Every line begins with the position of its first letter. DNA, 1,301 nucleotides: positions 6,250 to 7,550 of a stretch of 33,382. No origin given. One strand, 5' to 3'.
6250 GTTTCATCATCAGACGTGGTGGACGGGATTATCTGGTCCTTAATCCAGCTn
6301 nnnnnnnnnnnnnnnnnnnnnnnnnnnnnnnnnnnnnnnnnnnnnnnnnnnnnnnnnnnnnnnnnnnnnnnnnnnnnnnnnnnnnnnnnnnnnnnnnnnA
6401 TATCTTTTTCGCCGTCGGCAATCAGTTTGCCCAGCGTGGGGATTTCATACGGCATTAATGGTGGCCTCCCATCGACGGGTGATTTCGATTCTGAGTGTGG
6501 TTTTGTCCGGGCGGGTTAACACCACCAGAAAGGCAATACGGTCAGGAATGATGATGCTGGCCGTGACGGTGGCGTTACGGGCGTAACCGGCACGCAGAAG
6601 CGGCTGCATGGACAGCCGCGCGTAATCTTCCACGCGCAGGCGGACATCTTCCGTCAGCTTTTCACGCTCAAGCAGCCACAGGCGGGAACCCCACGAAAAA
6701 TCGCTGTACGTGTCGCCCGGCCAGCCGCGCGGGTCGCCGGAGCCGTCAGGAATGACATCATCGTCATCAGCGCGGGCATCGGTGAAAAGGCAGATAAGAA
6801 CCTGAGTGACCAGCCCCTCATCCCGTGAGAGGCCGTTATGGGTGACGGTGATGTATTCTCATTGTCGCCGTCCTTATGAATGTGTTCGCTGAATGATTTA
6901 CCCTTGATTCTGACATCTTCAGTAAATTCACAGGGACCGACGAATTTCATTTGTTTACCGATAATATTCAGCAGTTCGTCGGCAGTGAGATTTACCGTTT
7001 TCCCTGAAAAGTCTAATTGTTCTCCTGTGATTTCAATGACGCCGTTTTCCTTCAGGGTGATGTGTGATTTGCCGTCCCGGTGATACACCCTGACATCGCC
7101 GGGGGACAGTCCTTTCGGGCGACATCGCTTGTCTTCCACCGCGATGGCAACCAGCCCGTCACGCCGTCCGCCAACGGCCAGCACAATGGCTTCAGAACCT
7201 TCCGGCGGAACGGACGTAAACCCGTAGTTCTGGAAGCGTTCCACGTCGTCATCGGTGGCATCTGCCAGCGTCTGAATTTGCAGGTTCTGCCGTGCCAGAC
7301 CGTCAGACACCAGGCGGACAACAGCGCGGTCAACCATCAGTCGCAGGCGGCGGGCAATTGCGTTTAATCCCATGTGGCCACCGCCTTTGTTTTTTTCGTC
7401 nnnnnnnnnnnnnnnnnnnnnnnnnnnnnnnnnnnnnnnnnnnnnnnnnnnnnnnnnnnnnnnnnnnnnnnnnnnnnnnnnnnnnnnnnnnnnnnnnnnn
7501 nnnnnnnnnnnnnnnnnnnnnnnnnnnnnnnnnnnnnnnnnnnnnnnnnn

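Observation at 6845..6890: gp45-like ORF reads out of frame across the start of the gp46-like gene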

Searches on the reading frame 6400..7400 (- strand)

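Call 21: search_protein_families(library=pfam, proteins=[L001:3028-3561:+, L001:3561-4010:+], max_evalue=0.01)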
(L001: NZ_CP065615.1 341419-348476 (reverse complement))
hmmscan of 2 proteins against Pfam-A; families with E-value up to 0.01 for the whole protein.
L001:3028-3561:+ (178 aa): 1 family
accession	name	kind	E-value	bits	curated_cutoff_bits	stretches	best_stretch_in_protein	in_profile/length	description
PF06890.18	Phage_Mu_Gp45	-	4.2e-29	100.7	24.1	1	16-83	1-68/68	Bacteriophage Mu Gp45, N-terminal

L001:3561-4010:+ (150 aa): 1 family
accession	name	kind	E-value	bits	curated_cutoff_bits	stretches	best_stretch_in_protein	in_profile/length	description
PF07409.17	GP46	-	1.4e-31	108.9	28.6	1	29-133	1-100/101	Phage protein GP46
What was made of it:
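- Tried and rejected: This was uninformative, because the GP46 model begins at residue 29, downstream of the deletion (call 21).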

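Call 24: search_solved_structures(query=L001:3028-3561:+, max_evalue=1, show_alignments=2)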
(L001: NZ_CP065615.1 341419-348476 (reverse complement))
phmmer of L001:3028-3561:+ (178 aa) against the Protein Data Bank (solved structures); distinct sequences matched with E-value up to 1: 4.
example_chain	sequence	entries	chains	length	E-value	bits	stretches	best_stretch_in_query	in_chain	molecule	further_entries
9ki1_V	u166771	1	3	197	5.6e-33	117.4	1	4-161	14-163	Baseplate puncturing device gp45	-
3vto_A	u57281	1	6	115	3.8e-07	33.4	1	82-162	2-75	Protein gp45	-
3vtn_A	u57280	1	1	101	6.3e-05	26.1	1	89-161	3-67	Protein gp45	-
3tny_A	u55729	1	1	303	0.25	14.4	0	89-113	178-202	YfiY (ABC transport system substrate-binding protein)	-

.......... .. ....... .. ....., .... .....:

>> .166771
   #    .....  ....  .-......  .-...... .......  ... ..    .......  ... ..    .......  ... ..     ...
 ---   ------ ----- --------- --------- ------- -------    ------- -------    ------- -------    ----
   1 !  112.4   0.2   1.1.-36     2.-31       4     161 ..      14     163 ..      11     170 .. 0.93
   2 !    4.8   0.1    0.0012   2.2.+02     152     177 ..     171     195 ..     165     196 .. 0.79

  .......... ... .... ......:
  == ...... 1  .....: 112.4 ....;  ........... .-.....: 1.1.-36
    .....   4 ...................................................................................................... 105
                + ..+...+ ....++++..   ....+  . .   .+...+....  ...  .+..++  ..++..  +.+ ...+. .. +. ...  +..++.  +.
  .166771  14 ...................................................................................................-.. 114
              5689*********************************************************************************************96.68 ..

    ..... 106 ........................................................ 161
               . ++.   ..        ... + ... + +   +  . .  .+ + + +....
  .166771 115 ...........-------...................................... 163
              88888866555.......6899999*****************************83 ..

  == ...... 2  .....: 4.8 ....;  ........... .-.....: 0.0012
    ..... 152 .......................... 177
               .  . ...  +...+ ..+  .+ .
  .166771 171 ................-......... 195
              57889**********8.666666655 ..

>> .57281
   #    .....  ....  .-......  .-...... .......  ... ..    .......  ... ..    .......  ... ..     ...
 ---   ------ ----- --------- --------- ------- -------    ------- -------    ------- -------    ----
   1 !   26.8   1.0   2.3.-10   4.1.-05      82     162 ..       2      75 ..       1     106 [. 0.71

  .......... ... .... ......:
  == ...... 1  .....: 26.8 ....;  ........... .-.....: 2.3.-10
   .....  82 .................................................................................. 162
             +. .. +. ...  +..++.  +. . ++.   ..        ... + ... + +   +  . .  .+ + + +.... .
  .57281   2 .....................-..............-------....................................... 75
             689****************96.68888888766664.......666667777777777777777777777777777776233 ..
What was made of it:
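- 6846..7373 (-): Authentic coding part of the gp45/V-like baseplate spike gene (residues 1-176 of 178). Mu gp45 9ki1_V E=5.6e-33, with the HIH motif near the C-terminus conserved (call 24).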

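Call 25: search_solved_structures(query=L001:3561-4010:+, max_evalue=1, show_alignments=1)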
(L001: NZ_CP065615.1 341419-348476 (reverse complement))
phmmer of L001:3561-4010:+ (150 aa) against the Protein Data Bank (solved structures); distinct sequences matched with E-value up to 1: 3.
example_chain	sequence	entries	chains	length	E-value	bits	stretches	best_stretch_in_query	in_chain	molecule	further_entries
9ki1_A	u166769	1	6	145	6.2e-24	87.7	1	5-139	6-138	Baseplate protein gp46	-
3g7f_H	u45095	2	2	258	0.33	13.9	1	42-138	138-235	Photosynthetic reaction center H subunit | Photosynthetic reaction center H-subunit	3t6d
9s39_H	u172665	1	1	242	0.92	12.5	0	42-138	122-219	Reaction center protein H chain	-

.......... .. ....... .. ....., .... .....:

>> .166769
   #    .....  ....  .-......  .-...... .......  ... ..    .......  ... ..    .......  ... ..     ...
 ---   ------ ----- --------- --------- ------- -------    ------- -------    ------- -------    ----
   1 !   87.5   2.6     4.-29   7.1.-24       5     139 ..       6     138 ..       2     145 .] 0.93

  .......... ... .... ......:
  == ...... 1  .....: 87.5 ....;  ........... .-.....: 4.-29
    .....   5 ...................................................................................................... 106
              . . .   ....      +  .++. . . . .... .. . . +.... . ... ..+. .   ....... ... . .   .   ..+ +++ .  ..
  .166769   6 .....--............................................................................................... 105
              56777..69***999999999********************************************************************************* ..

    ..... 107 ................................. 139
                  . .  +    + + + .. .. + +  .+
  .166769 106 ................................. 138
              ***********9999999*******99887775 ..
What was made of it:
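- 6445..6852 (-): gp46-like (baseplate wedge 1) remnant: codons 16-150 and the stop, with no start codon or ribosome site. The missing residues 5-15 align to Mu gp46 residues 6-14 (call 25).
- Closest known: Phage Mu baseplate genes 45. Same: There is clear sequence homology (calls 24, 25) and the H-x-H motif near the gp45 C-terminus is conserved (call 24).
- Call 25: the deleted gp46 N-terminus (IRWNN..RGD) is conserved with Mu gp46, which fixes the polarity as a deletion.
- Tried and rejected: Polarity was settled instead by homology of the deleted residues to Mu gp46 (call 25).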

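Call 31: search_dna_similar(query=L001:3561-4010:+, collection=phages, mode=protein, max_rows=15)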
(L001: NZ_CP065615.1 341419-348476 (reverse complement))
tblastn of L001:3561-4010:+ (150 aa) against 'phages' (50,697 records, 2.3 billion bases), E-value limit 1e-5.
Records with a match: 45; places in all: 45; records where one place covers at least 80% of the query: 40.
Best place of each record, by identity: 60-80% 1; <60% 44.
By first word of the organism name: Vibrio 11; Escherichia 6; Yersinia 5; Ralstonia 5; Bordetella 3; Shigella 2; Pseudomonas 2; Rhizobium 2; Klebsiella 1; Citrobacter 1; and 7 more.
By host as written in the record: Vibrio sp. 9; Ralstonia solanacearum 5; Yersinia pestis EV76-CN 4; - 4; Escherichia coli 3; Bordetella bronchiseptica 3; Shigella flexneri serotype 4a 2; Vibrio splendidus 12B12 2; and 12 more.
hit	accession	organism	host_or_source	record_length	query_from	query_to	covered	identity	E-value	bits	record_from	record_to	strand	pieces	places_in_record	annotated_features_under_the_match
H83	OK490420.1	Klebsiella phage Kp4866-3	Klebsiella pneumoniae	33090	1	149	99%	62.4%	2e-45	163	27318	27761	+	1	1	record has no annotation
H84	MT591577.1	Yersinia phage vB_YpM_Tongde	Yersinia pestis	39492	5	150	97%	41.1%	3e-12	68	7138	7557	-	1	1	hypothetical protein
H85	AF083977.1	Escherichia phage Mu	Escherichia sp.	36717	5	150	97%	41.1%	1e-11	67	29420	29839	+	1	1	baseplate wedge protein | ribosome_binding_site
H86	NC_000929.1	Escherichia phage Mu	Escherichia coli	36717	5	150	97%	41.1%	1e-11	67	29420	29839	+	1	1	baseplate wedge subunit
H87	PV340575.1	Escherichia phage PhiR68_1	Escherichia coli C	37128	5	150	97%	41.1%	1e-11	67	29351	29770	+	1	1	hypothetical protein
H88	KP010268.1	Shigella phage SfMu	Shigella flexneri serotype 4a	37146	5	150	97%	41.1%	1e-11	67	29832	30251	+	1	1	hypothetical protein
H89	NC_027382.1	Shigella phage SfMu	Shigella flexneri serotype 4a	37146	5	150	97%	41.1%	1e-11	67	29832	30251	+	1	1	baseplate wedge subunit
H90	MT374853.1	Yersinia phage vB_YpM_5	Yersinia pestis EV76-CN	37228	5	150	97%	41.1%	1e-11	67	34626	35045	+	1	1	hypothetical protein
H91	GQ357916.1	Escherichia phage D108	Escherichia coli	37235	5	150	97%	41.1%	1e-11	67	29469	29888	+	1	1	46: conserved hypothetical protein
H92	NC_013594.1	Escherichia phage D108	Escherichia coli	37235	5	150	97%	41.1%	1e-11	67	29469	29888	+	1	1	46: baseplate wedge subunit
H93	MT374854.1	Yersinia phage vB_YpM_6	Yersinia pestis EV76-CN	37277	5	150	97%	41.1%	1e-11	67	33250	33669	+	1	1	hypothetical protein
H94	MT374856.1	Yersinia phage vB_YpM_23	Yersinia pestis EV76-CN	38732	5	150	97%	41.1%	1e-11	67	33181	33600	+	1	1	hypothetical protein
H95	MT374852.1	Yersinia phage vB_YpM_3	Yersinia pestis EV76-CN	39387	5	150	97%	41.1%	1e-11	67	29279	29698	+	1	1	hypothetical protein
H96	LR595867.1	Escherichia virus Mu_3F6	-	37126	5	150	97%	40.4%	5e-11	65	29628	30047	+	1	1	Bacteriophage protein GP46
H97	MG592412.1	Vibrio phage 1.028.O._10N.286.45.B6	Vibrio sp.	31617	9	145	91%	42.1%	3e-17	83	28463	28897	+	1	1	hypothetical protein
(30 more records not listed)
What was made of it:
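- Call 31: a Klebsiella phage matches from residue 1.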

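Call 34: get_annotated_region(hit=H86, flank=900)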
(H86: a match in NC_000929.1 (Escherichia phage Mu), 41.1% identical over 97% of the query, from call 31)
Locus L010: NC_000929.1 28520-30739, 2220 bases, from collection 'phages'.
description: Enterobacteria phage Mu, complete genome.
organism: Escherichia phage Mu (NCBI taxid 2681603)
taxonomy: Viruses; Duplodnaviria; Heunggongvirae; Uroviricota; Caudoviricetes; Muvirus; Muvirus mu
host: Escherichia coli; source: -; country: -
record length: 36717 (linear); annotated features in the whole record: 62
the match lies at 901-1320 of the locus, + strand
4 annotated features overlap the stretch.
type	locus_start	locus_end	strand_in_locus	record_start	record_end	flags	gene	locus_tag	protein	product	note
CDS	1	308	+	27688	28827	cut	-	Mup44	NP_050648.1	baseplate hub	P; Haemophilus influenzae HI1516 homolog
CDS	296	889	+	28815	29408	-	-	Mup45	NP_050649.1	baseplate assembly protein V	gp45; Haemophilus influenzae HI1518 homolog; may be P2 gene V homolog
CDS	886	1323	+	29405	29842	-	-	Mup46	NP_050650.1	baseplate wedge subunit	gp46; Haemophilus influenzae HI1519 homolog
CDS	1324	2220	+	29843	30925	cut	-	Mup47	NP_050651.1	baseplate protein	gp47; Haemophilus influenzae HI1520 homolog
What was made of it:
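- Call 34: phage Mu has the same 4-nt overlap.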
